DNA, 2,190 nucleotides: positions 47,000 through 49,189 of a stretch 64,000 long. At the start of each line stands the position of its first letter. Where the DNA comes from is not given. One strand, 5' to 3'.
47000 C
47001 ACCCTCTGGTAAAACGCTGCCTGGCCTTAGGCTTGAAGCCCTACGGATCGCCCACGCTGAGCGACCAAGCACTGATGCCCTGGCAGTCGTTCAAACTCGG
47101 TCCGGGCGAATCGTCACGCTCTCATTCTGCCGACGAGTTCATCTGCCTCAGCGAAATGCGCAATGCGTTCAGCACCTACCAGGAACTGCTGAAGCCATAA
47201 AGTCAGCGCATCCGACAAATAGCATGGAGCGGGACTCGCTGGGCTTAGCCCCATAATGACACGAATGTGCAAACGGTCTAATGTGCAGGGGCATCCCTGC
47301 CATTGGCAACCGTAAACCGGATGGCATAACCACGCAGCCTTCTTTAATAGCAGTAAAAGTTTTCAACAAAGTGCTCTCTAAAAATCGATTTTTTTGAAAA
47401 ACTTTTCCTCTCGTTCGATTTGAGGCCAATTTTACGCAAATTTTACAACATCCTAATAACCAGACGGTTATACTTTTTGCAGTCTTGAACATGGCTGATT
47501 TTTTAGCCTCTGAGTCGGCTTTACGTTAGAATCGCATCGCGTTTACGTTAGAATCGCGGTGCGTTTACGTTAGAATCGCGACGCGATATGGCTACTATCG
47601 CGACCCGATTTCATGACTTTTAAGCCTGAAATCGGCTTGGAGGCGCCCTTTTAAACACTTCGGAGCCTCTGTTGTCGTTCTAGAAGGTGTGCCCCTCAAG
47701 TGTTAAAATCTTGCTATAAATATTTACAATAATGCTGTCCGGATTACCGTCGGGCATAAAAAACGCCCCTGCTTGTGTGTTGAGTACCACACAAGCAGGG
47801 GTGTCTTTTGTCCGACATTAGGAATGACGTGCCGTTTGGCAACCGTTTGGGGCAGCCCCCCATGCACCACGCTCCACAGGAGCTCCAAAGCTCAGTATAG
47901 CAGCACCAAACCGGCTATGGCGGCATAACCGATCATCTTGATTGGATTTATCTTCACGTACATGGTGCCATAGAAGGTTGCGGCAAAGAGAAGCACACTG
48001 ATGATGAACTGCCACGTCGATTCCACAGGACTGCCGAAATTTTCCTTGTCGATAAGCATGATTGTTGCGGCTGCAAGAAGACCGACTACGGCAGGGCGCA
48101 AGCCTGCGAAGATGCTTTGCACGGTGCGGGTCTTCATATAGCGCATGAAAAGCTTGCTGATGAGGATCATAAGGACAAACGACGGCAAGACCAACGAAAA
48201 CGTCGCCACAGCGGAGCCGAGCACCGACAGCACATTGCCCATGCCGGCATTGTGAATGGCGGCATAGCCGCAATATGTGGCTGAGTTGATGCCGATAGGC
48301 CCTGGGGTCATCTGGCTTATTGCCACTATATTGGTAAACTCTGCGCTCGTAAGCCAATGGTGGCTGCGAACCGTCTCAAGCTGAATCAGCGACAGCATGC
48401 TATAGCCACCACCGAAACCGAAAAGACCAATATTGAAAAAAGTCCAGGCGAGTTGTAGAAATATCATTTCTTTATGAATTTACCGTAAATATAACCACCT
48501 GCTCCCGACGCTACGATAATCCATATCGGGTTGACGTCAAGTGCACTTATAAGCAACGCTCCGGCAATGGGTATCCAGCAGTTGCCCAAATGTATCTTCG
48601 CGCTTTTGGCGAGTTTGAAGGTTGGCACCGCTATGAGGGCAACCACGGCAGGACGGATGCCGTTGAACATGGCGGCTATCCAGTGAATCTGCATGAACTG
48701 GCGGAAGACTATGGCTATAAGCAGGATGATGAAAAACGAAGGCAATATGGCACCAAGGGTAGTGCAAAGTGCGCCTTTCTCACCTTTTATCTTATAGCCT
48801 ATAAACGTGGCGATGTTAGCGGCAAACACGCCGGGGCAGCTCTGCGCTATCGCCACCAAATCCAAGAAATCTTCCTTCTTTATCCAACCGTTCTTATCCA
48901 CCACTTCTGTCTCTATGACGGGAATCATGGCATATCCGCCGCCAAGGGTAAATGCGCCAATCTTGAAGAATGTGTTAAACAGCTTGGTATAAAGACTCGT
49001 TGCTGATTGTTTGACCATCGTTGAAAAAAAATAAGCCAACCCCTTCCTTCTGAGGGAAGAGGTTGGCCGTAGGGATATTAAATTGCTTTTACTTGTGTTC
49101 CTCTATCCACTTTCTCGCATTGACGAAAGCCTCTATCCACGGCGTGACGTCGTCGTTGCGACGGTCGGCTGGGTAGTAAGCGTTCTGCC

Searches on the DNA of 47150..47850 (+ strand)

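Call 15: search_dna_similar(query=window:47360-47740:+, collection=plasmids, mode=distant)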
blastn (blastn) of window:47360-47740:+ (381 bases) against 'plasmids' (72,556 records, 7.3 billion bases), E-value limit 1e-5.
No match.

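Call 16: search_dna_similar(query=window:47360-47740:+, collection=phages, mode=distant)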
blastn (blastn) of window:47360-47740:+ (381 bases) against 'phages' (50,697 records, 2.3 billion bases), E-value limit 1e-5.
No match.

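Call 29: search_rna_families(source=window, start=47150, end=47850, threshold=evalue, max_evalue=10)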
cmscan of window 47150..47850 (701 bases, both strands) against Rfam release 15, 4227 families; matches with E-value up to 10: 10.
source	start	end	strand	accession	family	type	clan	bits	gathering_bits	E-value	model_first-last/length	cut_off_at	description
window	47744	47821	-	RF03879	mir-2831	Gene; miRNA;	-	35.8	90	1.9e-05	1-75/75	no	mir-2831 microRNA precursor family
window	47744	47821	+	RF03879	mir-2831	Gene; miRNA;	-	32.6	90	0.00014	1-75/75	no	mir-2831 microRNA precursor family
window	47744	47821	+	RF03843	MIR2600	Gene; miRNA;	-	31.9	98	0.0002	1-85/85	no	MIR2600 microRNA precursor family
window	47744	47821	-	RF03843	MIR2600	Gene; miRNA;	-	28.9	98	0.0014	1-85/85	no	MIR2600 microRNA precursor family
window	47750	47815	+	RF02021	mir-3179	Gene; miRNA;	-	27.4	90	0.0062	1-84/84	no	mir-3179 microRNA precursor family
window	47748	47817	+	RF04096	mir-4433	Gene; miRNA;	-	26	77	0.0089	1-83/83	no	mir-4433 microRNA precursor family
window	47745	47820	-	RF02021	mir-3179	Gene; miRNA;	-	25.8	90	0.016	1-84/84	no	mir-3179 microRNA precursor family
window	47748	47817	-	RF04096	mir-4433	Gene; miRNA;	-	22.6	77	0.07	1-83/83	no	mir-4433 microRNA precursor family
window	47751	47813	+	RF03362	mir-9436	Gene; miRNA;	-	16.4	80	3.2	1-66/66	no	mir-9436 microRNA precursor family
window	47557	47676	+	RF02356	BjrC1505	Gene; sRNA;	-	13.2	50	9.6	1-140/140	no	Alphaproteobacterial sRNA BjrC1505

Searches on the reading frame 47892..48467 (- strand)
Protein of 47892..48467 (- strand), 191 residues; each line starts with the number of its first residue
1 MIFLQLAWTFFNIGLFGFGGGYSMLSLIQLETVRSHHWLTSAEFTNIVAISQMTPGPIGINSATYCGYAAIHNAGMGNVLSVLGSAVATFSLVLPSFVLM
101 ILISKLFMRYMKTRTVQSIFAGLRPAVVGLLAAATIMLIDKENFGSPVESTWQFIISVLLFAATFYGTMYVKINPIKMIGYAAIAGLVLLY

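Call 14: search_protein_families(library=pfam, proteins=[window:47892-48467:-])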
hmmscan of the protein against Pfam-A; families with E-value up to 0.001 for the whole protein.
window:47892-48467:- (191 aa): 1 family
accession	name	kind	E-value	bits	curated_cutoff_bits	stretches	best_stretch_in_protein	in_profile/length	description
PF02417.20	Chromate_transp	-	6.4e-48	163.4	28.6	1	4-187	1-166/166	Chromate transporter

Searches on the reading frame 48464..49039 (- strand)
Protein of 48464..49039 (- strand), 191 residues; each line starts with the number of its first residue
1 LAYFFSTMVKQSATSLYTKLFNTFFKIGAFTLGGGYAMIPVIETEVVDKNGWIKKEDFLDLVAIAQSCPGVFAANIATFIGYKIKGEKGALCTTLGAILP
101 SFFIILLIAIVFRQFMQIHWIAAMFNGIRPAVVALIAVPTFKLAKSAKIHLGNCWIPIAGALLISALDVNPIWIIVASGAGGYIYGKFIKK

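Call 14: search_protein_families(library=pfam, proteins=[window:48464-49039:-])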
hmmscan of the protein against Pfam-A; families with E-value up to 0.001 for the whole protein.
window:48464-49039:- (191 aa): 1 family
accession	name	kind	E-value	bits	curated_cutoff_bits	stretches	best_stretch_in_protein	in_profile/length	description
PF02417.20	Chromate_transp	-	2.8e-52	177.6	28.6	1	19-182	2-165/166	Chromate transporter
